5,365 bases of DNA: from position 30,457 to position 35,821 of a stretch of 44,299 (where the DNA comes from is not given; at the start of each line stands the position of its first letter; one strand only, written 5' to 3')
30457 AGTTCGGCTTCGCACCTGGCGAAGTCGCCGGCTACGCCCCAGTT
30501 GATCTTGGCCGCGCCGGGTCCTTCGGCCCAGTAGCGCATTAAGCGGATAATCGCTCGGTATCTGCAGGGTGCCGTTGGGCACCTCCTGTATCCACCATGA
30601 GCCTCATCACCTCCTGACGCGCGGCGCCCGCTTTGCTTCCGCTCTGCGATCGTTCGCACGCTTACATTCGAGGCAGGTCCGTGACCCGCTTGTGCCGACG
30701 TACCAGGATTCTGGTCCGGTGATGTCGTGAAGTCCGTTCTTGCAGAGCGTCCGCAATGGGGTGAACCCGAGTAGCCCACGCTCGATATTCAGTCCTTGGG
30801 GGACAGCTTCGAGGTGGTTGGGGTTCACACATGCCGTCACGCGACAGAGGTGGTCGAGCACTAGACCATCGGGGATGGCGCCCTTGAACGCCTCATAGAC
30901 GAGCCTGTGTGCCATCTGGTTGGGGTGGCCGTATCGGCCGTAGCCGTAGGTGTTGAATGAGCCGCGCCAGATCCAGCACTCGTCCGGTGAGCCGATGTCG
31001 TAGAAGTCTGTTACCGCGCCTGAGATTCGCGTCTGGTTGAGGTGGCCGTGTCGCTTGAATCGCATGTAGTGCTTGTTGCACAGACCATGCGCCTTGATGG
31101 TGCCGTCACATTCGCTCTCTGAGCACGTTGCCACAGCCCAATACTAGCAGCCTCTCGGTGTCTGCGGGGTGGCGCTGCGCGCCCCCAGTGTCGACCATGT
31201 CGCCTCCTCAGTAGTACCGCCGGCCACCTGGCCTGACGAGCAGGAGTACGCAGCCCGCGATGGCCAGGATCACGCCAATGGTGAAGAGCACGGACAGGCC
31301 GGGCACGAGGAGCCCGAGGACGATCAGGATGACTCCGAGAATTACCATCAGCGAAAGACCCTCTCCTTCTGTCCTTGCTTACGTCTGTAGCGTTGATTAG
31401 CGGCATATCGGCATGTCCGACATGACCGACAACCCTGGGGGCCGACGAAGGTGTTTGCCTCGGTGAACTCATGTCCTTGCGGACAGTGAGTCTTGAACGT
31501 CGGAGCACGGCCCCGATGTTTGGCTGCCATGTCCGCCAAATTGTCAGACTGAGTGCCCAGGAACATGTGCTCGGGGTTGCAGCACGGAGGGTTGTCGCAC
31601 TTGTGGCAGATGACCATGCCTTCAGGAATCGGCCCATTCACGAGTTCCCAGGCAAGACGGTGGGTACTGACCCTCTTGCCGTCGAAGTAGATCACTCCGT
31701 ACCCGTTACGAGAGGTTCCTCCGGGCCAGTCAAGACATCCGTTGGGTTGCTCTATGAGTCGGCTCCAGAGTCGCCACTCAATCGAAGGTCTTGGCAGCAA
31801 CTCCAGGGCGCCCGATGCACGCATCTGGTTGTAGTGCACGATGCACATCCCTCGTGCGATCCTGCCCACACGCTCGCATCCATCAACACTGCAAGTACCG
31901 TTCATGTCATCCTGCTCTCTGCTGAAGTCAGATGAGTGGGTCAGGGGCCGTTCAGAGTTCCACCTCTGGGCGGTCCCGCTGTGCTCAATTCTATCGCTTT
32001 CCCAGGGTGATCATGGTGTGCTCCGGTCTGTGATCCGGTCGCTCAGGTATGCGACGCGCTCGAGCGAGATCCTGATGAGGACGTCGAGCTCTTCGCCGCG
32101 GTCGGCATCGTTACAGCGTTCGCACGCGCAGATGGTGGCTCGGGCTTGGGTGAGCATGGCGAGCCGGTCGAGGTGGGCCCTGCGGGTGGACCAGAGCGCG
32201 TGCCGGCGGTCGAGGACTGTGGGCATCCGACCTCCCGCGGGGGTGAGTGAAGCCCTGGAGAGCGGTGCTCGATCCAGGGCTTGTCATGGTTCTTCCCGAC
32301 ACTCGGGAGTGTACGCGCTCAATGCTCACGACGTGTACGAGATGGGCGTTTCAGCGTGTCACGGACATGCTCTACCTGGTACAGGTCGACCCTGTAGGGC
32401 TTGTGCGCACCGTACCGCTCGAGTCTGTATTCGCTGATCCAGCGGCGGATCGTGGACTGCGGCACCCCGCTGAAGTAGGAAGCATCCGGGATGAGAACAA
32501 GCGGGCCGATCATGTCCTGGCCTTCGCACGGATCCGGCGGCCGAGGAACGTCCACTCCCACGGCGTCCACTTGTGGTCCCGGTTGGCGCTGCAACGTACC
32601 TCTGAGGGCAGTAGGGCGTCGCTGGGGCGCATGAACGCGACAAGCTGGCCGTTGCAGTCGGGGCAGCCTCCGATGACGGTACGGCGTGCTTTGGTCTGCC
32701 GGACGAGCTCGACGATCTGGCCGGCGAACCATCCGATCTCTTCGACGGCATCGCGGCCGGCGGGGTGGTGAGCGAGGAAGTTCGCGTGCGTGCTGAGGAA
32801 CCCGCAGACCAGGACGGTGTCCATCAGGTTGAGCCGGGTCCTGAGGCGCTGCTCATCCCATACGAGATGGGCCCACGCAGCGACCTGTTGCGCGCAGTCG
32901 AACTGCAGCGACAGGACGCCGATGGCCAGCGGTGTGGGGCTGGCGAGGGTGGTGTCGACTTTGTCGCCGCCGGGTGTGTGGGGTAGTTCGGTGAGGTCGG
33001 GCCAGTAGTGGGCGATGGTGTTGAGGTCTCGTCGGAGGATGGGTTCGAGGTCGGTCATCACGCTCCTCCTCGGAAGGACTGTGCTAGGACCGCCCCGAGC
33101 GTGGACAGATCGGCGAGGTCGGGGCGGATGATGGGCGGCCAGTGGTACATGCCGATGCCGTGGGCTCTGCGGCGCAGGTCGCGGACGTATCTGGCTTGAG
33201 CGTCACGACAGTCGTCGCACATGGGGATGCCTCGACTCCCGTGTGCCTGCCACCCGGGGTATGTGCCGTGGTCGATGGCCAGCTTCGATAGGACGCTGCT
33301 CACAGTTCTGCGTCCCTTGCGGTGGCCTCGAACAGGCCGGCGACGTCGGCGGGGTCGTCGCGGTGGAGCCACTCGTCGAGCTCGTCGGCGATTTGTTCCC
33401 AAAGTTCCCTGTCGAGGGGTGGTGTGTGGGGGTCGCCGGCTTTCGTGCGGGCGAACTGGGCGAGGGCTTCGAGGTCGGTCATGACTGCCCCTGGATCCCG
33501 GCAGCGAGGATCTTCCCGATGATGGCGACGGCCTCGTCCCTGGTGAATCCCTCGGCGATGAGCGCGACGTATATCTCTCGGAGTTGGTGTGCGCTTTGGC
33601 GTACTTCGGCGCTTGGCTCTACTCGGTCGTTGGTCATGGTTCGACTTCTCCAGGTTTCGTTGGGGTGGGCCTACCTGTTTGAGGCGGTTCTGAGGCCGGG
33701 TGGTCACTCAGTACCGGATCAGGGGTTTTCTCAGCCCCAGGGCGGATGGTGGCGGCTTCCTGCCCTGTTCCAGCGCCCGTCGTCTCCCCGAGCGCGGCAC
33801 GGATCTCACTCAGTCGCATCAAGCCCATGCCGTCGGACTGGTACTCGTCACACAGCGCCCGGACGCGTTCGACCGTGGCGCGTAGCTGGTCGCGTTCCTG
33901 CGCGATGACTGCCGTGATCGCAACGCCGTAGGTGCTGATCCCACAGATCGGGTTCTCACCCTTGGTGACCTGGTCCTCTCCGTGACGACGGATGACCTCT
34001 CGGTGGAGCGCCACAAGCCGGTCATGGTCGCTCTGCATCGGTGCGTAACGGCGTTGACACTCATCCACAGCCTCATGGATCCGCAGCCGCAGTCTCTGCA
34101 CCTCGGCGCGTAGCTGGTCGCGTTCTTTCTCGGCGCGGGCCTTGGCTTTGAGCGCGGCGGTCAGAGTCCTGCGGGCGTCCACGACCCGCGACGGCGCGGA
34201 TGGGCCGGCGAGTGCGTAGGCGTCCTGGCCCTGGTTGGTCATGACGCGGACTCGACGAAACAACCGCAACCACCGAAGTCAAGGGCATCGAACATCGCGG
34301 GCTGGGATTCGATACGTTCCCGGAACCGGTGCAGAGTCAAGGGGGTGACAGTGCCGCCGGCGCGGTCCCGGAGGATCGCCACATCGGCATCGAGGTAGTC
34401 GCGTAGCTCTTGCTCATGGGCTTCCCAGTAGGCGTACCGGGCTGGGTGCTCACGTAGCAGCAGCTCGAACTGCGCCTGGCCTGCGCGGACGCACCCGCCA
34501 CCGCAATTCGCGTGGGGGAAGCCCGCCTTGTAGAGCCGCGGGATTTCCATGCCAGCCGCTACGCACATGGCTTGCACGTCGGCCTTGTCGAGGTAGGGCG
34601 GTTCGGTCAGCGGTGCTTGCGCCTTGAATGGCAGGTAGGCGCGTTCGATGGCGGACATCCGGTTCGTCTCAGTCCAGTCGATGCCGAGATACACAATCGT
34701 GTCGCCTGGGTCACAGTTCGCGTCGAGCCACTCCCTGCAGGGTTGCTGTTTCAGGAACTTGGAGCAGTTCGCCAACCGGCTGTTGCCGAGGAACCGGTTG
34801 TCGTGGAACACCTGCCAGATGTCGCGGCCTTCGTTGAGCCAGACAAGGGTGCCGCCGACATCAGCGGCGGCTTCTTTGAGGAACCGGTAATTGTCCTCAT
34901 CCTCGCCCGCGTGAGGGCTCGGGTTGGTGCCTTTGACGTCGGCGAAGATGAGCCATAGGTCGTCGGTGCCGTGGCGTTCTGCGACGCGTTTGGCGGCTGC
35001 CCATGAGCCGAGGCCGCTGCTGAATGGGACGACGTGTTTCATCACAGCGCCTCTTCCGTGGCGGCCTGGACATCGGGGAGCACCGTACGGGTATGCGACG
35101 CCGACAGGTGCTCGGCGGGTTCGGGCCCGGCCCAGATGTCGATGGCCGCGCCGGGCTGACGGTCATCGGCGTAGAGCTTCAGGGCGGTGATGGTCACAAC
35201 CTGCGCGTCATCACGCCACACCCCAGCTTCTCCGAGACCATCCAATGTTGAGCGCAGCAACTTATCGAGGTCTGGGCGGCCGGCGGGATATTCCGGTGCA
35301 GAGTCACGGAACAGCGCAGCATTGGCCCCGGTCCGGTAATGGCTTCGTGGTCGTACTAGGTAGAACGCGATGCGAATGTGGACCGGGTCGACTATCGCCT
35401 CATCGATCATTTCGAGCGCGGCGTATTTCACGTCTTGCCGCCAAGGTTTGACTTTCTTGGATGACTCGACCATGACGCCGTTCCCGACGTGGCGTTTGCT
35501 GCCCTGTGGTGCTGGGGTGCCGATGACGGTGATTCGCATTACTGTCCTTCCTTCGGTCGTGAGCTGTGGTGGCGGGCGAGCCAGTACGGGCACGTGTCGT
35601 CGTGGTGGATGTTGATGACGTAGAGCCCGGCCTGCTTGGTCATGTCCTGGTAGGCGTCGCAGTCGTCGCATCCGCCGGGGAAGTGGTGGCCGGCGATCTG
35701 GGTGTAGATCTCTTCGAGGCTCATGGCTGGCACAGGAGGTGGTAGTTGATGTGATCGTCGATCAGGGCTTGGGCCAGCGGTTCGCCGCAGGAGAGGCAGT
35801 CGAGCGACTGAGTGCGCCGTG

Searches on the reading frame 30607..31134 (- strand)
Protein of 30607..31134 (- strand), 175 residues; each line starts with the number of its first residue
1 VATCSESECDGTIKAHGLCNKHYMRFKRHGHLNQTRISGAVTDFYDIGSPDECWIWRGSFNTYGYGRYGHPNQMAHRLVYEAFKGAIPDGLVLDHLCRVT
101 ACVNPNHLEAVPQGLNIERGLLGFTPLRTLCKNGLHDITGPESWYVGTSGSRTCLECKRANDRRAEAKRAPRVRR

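Call 59: search_protein_families(library=phrogs, proteins=[window:30607-31134:-], max_evalue=0.001)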
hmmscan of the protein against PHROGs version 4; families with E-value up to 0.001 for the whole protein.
window:30607-31134:- (175 aa): 12 families
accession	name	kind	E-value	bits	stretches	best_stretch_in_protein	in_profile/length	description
phrog_826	-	DNA, RNA and nucleotide metabolism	3.2e-38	132.9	1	42-173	72-210/281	HNH endonuclease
phrog_3593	-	DNA, RNA and nucleotide metabolism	1.3e-25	91.3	1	2-119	12-139/210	HNH endonuclease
phrog_1872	-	DNA, RNA and nucleotide metabolism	9.5e-24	85.2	1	44-119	26-108/166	endonuclease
phrog_6254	-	DNA, RNA and nucleotide metabolism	6.9e-16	59.9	1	51-114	12-80/154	HNH endonuclease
phrog_4842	-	DNA, RNA and nucleotide metabolism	7.5e-14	52.8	1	51-114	75-141/154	HNH endonuclease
phrog_59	-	DNA, RNA and nucleotide metabolism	3.9e-13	50.5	1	44-119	149-234/423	HNH endonuclease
phrog_1492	-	DNA, RNA and nucleotide metabolism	6.7e-12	46.2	1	71-170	110-212/414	HNH endonuclease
phrog_99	-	DNA, RNA and nucleotide metabolism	8.8e-06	26.6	1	60-116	145-201/383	HNH endonuclease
phrog_5351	-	DNA, RNA and nucleotide metabolism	1.4e-05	26.3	1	1-36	6-41/171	HNH endonuclease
phrog_19978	-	DNA, RNA and nucleotide metabolism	8e-05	23.9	1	1-32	5-36/111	HNH endonuclease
phrog_10495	-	DNA, RNA and nucleotide metabolism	0.00019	22.6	1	76-113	11-48/63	HNH endonuclease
phrog_4160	-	unknown function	0.00051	21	0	2-35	7-43/178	-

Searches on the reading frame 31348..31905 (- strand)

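Call 59: search_protein_families(library=phrogs, proteins=[window:31348-31905:-], max_evalue=0.001)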
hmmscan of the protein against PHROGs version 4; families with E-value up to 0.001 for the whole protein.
window:31348-31905:- (185 aa): 11 families
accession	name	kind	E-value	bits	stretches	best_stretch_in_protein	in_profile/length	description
phrog_826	-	DNA, RNA and nucleotide metabolism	2.9e-45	156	1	34-182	62-211/281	HNH endonuclease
phrog_1872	-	DNA, RNA and nucleotide metabolism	1.2e-36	127.2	1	39-146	16-129/166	endonuclease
phrog_1492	-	DNA, RNA and nucleotide metabolism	2e-33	117.2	1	48-182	69-216/414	HNH endonuclease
phrog_3593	-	DNA, RNA and nucleotide metabolism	6.4e-29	102.1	1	3-132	12-146/210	HNH endonuclease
phrog_6254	-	DNA, RNA and nucleotide metabolism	2.9e-26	93.6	1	50-150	7-101/154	HNH endonuclease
phrog_59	-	DNA, RNA and nucleotide metabolism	8.4e-20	72.5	1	60-134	170-243/423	HNH endonuclease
phrog_4842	-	DNA, RNA and nucleotide metabolism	5.2e-14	53.3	1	11-114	32-135/154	HNH endonuclease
phrog_99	-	DNA, RNA and nucleotide metabolism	5.5e-14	53.6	1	60-124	129-203/383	HNH endonuclease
phrog_5351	-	DNA, RNA and nucleotide metabolism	3.7e-07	31.5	1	4-35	8-38/171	HNH endonuclease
phrog_928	-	unknown function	1.2e-05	26.4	1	119-180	125-183/187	-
phrog_1891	-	DNA, RNA and nucleotide metabolism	1.4e-05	25.7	1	79-119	165-205/255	HNH endonuclease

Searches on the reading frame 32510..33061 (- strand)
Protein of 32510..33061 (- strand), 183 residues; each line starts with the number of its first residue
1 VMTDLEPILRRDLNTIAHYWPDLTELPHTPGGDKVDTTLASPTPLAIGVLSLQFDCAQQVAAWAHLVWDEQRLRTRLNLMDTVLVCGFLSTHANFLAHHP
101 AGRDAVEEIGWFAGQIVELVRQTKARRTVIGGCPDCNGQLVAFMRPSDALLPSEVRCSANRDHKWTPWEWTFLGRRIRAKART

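Call 59: search_protein_families(library=phrogs, proteins=[window:32510-33061:-], max_evalue=0.001)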
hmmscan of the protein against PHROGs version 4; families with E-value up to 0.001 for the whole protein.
window:32510-33061:- (183 aa): 2 families
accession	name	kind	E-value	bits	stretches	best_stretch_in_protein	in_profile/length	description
phrog_1467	-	unknown function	6.8e-07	30.1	1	9-179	33-215/226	-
phrog_908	-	unknown function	0.00052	20.1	1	30-142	100-220/361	-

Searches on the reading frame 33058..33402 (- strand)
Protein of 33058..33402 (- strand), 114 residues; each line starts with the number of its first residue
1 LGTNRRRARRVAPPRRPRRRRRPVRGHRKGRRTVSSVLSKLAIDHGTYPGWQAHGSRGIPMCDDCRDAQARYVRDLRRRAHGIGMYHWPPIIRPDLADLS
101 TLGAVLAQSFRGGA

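Call 59: search_protein_families(library=phrogs, proteins=[window:33058-33402:-], max_evalue=0.001)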
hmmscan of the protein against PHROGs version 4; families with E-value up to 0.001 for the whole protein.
window:33058-33402:- (114 aa): 1 family
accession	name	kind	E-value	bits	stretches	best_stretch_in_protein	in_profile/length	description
phrog_12112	-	transcription regulation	5.9e-07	30.8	1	34-78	80-124/130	transcriptional regulator WhiB-like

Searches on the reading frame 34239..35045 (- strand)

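Call 59: search_protein_families(library=phrogs, proteins=[window:34239-35045:-], max_evalue=0.001)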
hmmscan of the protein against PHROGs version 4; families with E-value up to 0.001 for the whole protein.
window:34239-35045:- (268 aa): 1 family
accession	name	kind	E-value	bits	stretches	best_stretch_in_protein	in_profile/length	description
phrog_424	-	moron, auxiliary metabolic gene and host takeover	1.4e-51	176.9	1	2-265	161-415/460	phosphoadenosine phosphosulfate reductase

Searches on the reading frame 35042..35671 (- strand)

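Call 59: search_protein_families(library=phrogs, proteins=[window:35042-35671:-], max_evalue=0.001)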
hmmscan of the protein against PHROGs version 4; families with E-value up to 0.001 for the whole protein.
window:35042-35671:- (209 aa): 4 families
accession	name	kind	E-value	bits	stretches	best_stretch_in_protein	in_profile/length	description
phrog_140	-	DNA, RNA and nucleotide metabolism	5.2e-32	112.3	1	41-190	35-176/219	RusA-like Holliday junction resolvase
phrog_3055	-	DNA, RNA and nucleotide metabolism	1.9e-15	57.9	1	41-181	63-210/233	RusA-like Holliday junction resolvase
phrog_34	-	DNA, RNA and nucleotide metabolism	1.3e-07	32.6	1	60-181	92-193/259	RusA-like Holliday junction resolvase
phrog_1532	-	unknown function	1.8e-06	28.5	1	132-162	23-53/80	-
